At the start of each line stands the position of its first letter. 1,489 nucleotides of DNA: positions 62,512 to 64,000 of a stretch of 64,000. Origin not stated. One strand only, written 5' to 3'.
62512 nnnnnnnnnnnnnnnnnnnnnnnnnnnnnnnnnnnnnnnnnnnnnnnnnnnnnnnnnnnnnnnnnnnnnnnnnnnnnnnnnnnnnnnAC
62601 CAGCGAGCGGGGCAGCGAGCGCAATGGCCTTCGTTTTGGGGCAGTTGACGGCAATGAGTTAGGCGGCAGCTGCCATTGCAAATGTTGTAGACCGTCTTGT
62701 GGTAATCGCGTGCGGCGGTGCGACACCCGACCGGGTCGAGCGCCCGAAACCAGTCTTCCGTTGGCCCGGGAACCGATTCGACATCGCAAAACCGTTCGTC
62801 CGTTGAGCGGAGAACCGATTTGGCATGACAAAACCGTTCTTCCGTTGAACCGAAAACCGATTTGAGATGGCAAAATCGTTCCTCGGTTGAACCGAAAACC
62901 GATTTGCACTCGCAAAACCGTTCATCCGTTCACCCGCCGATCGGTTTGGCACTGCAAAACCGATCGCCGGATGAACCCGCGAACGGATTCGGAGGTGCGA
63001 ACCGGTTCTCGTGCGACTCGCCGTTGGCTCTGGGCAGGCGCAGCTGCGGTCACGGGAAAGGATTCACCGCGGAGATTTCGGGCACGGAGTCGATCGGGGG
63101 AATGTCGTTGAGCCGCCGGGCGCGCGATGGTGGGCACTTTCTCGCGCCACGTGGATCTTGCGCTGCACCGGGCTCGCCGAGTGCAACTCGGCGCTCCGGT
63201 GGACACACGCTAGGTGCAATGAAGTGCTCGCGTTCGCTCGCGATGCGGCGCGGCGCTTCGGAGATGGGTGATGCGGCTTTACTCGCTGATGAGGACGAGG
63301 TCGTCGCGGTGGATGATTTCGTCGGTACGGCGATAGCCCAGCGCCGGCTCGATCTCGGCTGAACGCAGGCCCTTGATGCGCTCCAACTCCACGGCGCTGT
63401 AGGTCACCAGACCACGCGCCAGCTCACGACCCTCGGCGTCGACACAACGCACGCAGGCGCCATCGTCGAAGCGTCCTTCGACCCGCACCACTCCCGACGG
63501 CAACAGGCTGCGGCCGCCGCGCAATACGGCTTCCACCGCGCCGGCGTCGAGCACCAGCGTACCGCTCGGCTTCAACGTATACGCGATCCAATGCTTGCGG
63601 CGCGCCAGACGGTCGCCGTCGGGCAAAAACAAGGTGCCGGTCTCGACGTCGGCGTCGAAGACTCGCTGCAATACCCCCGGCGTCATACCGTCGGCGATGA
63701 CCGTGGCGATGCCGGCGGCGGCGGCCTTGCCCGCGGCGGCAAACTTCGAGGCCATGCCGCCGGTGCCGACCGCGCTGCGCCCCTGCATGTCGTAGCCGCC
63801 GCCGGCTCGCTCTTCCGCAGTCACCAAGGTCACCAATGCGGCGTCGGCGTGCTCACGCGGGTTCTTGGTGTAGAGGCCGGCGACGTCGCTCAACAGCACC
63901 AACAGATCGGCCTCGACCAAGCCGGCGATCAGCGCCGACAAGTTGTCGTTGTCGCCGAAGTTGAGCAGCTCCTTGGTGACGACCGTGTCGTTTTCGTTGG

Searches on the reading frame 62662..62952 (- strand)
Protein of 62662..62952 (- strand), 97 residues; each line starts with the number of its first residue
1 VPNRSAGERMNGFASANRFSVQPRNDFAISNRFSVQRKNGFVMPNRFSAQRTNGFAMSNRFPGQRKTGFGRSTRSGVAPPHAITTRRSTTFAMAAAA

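Call 41: search_protein_families(library=pfam, max_evalue=1, proteins=[window:62662-62952:-])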
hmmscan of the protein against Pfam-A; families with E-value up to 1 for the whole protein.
seq(97 aa): 0 families

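Call 44: search_protein_representatives(protein=window:62662-62952:-)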
Query: 97 residues. Proteins with E-value up to 0.001 (for the whole library): 5; up to 1e-10: 0; up to 1e-30: 0. The best 5 are listed.
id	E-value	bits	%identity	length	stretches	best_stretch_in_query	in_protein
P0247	1.1e-06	45.1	33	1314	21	7-42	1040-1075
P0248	2.8e-06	43.9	23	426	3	3-73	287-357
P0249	3.5e-06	43.6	32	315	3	4-75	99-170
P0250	1.0e-04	38.9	28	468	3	14-77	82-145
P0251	4.5e-04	36.8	36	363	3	25-72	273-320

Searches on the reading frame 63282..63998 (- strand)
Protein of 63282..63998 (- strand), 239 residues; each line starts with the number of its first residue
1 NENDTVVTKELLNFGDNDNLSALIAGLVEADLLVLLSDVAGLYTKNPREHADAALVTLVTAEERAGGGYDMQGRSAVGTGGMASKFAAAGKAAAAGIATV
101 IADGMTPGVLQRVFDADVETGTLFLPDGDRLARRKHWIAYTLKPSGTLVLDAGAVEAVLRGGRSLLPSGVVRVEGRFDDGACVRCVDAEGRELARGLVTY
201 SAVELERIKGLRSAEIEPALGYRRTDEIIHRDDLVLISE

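Call 25: find_homologous_proteins(query=window:63282-63998:-)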
Query seq(239 aa) (239 aa): 7975 proteins with E <= 0.001 among 8000 candidates; the best 120 are listed.
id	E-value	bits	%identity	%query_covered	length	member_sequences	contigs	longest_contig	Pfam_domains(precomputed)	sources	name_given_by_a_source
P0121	4.1e-147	506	100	100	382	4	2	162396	PF00696.34,PF01472.27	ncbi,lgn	-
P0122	3.5e-103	362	73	99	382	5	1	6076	PF00696.34,PF01472.27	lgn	-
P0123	6.0e-103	361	71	99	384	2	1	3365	PF00696.34,PF01472.27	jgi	-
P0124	7.4e-102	358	71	100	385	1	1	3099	PF00696.34,PF01472.27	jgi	-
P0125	2.3e-101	356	73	99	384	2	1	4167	PF00696.34,PF01472.27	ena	-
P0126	5.6e-101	355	72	100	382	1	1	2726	PF00696.34,PF01472.27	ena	-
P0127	1.2e-100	354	73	99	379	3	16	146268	PF00696.34,PF01472.27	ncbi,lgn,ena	-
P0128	1.5e-100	353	72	99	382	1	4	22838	PF00696.34,PF01472.27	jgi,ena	-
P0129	4.1e-100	352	71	100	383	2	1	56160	PF00696.34,PF01472.27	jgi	-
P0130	6.9e-100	351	71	100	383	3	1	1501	PF00696.34,PF01472.27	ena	-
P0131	2.1e-99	350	71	99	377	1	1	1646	PF00696.34,PF01472.27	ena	-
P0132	2.1e-99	349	70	99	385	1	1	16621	PF00696.34,PF01472.27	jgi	-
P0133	2.1e-99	349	70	99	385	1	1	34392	PF00696.34,PF01472.27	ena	-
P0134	2.3e-99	349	70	100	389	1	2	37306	PF00696.34,PF01472.27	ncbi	-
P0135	4.2e-99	349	69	99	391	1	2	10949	PF00696.34,PF01472.27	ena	-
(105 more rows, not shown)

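Call 26: find_encoding_contigs(protein=P0121, flank=10000, max_places=6)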
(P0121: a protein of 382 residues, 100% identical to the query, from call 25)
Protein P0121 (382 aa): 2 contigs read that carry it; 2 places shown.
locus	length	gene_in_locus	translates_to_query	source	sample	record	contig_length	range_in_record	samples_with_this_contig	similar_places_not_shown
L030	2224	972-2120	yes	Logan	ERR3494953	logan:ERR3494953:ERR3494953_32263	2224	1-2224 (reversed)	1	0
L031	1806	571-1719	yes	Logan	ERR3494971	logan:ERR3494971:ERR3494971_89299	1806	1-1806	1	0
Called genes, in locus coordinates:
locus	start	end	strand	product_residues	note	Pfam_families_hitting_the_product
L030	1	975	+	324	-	?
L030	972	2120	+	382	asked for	PF00696:AA_kinase, PF01472:PUA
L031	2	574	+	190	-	?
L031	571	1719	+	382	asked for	PF00696:AA_kinase, PF01472:PUA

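Call 29: list_cluster_members(proteins=[P0121])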
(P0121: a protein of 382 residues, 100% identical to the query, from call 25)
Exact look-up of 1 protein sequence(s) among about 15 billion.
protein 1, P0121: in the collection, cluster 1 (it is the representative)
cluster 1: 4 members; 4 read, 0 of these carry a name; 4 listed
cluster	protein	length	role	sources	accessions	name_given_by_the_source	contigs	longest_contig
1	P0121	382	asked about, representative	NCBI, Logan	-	-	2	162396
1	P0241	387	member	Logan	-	-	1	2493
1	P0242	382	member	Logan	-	-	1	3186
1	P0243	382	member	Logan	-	-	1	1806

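Call 30: find_encoding_contigs(protein=P0242, flank=10000, max_places=6)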
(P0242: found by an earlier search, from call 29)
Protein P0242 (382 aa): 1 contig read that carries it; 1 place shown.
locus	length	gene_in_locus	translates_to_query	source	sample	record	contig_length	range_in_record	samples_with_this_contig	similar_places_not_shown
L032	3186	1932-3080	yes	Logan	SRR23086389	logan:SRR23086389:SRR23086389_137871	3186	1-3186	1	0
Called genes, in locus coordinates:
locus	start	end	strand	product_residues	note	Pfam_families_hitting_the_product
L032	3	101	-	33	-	?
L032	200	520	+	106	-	PF00829:Ribosomal_L21p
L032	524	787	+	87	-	PF01016:Ribosomal_L27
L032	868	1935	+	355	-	PF01018:GTP1_OBG, PF01926:MMR_HSR1, PF02421:FeoB_N (faint)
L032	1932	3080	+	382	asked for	PF00696:AA_kinase, PF01472:PUA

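Call 31: find_encoding_contigs(protein=P0241, flank=10000, max_places=6)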
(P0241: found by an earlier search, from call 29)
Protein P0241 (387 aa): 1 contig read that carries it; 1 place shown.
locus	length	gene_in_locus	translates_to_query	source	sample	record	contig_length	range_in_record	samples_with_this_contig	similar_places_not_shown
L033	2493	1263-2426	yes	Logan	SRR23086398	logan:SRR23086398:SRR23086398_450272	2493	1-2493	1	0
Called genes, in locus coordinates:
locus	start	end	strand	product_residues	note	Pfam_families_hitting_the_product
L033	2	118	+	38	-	?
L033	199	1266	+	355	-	PF01018:GTP1_OBG, PF01926:MMR_HSR1, PF02421:FeoB_N (faint)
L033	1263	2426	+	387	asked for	PF00696:AA_kinase, PF01472:PUA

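Call 71: find_encoding_contigs(protein=P0127, flank=4000, max_places=5)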
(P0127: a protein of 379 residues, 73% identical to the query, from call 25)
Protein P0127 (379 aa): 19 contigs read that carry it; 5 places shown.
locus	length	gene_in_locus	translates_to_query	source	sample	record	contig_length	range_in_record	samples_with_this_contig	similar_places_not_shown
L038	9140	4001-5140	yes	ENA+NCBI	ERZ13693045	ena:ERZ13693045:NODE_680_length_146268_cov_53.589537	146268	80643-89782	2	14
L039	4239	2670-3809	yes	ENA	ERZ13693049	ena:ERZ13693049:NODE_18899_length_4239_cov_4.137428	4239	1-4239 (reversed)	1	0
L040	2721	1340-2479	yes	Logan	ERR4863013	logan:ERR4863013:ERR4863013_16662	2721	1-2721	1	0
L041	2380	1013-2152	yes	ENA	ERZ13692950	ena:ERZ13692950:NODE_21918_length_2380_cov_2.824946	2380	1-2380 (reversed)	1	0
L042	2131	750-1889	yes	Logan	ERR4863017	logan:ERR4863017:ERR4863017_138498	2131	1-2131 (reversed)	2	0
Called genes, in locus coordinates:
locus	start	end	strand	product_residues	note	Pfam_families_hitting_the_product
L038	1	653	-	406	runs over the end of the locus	PF09949:APP1_cat (weak)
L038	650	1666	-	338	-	PF02504:FA_synthesis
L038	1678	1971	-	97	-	PF00462:Glutaredoxin (weak), PF05768:Glrx-like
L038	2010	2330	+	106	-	PF00829:Ribosomal_L21p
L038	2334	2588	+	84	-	PF01016:Ribosomal_L27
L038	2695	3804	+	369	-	PF01018:GTP1_OBG, PF01926:MMR_HSR1, PF02421:FeoB_N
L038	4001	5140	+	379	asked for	PF00696:AA_kinase, PF01472:PUA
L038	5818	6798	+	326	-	PF02585:PIG-L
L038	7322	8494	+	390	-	PF07786:HGSNAT_cat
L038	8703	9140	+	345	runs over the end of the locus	PF27225:AF_1859_N, PF10040:CRISPR_Cas6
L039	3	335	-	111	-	?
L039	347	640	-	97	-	PF00462:Glutaredoxin (weak), PF05768:Glrx-like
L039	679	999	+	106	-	PF00829:Ribosomal_L21p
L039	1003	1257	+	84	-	PF01016:Ribosomal_L27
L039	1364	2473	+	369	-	PF01018:GTP1_OBG, PF01926:MMR_HSR1, PF02421:FeoB_N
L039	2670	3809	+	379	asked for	PF00696:AA_kinase, PF01472:PUA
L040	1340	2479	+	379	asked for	PF00696:AA_kinase, PF01472:PUA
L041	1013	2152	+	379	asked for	PF00696:AA_kinase, PF01472:PUA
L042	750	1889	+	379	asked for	PF00696:AA_kinase, PF01472:PUA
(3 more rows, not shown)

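Call 78: find_encoding_contigs(protein=P0122, flank=5000, max_places=4)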
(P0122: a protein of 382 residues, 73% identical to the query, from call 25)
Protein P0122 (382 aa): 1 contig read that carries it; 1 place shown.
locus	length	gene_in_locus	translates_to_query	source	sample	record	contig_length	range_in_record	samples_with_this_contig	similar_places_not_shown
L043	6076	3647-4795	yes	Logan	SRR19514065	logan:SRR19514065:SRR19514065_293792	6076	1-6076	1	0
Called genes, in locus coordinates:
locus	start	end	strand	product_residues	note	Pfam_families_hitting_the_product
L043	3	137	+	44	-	?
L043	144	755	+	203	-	PF02517:Rce1-like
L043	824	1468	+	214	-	PF01988:VIT1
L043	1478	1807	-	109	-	PF03091:CutA1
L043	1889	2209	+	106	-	PF00829:Ribosomal_L21p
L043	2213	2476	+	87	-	PF01016:Ribosomal_L27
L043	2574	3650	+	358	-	PF01018:GTP1_OBG, PF01926:MMR_HSR1, PF02421:FeoB_N (weak)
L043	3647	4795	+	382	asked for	PF00696:AA_kinase, PF01472:PUA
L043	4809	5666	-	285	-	PF23023:Anti-Pycsar_Apyc1, PF00753:Lactamase_B, PF12706:Lactamase_B_2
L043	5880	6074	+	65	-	?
